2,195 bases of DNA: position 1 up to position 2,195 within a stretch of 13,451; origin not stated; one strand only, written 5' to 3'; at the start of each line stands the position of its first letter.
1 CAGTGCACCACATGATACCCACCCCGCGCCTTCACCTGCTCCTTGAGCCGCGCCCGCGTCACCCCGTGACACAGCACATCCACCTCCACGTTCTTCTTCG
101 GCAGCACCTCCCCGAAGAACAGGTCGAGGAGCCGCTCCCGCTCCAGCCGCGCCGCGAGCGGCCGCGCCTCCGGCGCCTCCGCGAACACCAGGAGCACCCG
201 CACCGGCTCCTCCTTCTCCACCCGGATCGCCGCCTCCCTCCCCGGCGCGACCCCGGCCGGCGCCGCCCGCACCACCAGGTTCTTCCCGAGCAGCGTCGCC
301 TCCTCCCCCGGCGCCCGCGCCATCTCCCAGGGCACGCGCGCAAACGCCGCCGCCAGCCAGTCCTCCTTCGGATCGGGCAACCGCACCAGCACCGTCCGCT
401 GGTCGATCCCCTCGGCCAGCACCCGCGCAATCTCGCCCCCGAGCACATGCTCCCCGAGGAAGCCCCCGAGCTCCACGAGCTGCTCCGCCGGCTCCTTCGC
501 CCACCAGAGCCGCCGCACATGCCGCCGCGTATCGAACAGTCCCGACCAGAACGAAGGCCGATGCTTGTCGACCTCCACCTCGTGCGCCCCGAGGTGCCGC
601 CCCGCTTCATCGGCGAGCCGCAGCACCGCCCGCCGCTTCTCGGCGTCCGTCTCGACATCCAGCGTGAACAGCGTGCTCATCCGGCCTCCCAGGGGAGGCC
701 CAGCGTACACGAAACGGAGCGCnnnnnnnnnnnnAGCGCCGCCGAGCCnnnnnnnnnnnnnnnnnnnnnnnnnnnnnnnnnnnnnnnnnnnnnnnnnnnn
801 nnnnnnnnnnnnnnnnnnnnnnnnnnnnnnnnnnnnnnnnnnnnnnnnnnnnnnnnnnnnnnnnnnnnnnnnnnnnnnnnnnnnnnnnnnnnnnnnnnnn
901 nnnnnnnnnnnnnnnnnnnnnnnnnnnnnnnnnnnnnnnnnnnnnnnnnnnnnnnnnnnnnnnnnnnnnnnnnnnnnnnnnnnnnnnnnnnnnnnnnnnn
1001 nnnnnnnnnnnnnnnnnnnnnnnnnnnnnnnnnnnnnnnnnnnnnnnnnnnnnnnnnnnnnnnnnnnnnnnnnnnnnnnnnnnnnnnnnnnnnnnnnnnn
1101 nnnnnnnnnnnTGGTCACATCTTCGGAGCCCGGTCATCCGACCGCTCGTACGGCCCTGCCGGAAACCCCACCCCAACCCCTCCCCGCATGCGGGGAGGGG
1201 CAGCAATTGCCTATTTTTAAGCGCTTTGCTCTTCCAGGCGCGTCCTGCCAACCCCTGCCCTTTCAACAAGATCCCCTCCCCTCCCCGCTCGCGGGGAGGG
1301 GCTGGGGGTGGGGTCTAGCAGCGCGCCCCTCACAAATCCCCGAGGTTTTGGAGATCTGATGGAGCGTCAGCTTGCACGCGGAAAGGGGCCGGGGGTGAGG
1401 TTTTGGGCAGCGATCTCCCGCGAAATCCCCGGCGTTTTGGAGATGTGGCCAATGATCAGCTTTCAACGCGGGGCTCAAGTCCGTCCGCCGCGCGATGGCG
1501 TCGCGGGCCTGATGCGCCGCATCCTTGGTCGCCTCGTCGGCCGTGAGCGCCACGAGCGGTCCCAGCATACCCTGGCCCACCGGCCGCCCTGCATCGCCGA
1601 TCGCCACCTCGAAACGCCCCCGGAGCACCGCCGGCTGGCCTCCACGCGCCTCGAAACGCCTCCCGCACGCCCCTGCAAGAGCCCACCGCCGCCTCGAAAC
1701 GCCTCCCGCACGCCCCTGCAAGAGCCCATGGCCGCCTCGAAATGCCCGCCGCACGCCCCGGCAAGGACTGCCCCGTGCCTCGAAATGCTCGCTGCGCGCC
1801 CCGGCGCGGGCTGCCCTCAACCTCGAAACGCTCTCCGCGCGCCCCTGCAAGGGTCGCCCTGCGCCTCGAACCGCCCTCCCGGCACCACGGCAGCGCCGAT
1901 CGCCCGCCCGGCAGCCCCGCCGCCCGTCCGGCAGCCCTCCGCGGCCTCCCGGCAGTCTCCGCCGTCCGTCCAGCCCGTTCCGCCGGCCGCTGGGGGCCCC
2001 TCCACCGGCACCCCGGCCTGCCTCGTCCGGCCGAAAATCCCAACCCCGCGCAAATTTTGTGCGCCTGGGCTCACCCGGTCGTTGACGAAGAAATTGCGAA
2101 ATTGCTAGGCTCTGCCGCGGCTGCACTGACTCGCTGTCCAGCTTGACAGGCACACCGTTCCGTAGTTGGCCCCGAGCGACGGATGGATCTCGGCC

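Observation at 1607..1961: Seven-copy 43-bp tandem repeat array (plus a 20-bp x3 repeat) in a 1.1-kb gene-free region upstream of the histone-like/Fic gene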

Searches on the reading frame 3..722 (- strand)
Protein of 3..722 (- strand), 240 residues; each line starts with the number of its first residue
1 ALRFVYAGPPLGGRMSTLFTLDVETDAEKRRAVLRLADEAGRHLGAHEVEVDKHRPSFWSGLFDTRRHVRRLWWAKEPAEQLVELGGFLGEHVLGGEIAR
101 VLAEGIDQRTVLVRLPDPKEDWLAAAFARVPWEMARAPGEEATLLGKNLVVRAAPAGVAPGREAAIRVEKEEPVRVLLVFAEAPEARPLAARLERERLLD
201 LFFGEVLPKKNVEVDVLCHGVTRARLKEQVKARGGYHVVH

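Call 8: search_protein_families(library=pfam, proteins=[window:59-658:-], max_evalue=0.01)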
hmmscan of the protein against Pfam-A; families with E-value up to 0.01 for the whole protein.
window:59-658:- (199 aa): 0 families

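Call 70: search_protein_families(library=pfam, proteins=[window:3-722:-], max_evalue=0.001)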
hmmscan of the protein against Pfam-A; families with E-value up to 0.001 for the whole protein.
window:3-722:- (240 aa): 0 families

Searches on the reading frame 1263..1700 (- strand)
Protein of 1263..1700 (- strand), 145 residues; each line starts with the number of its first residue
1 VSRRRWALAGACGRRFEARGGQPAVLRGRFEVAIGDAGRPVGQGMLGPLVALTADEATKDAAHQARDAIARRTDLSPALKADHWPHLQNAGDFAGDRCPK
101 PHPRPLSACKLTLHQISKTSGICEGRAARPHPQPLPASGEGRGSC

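Call 8: search_protein_families(library=pfam, proteins=[window:1263-1700:-], max_evalue=0.01)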
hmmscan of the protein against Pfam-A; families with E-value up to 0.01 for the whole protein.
window:1263-1700:- (145 aa): 0 families

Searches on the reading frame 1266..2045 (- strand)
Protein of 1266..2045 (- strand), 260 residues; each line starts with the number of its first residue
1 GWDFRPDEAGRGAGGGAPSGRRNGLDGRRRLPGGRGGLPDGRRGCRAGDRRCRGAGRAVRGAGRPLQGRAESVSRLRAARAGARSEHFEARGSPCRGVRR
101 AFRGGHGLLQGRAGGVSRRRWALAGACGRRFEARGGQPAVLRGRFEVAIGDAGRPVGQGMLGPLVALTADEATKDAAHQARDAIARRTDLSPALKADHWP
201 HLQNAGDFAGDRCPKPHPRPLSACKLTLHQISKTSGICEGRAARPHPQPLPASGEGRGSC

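Call 66: search_protein_representatives(protein=window:1266-2045:-)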
Query: 260 residues. Proteins with E-value up to 0.001 (for the whole library): 2; up to 1e-10: 0; up to 1e-30: 0. The best 2 are listed.
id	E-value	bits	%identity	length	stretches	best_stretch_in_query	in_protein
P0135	7.0e-07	45.9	41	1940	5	110-156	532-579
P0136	2.1e-05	41.1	28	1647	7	109-163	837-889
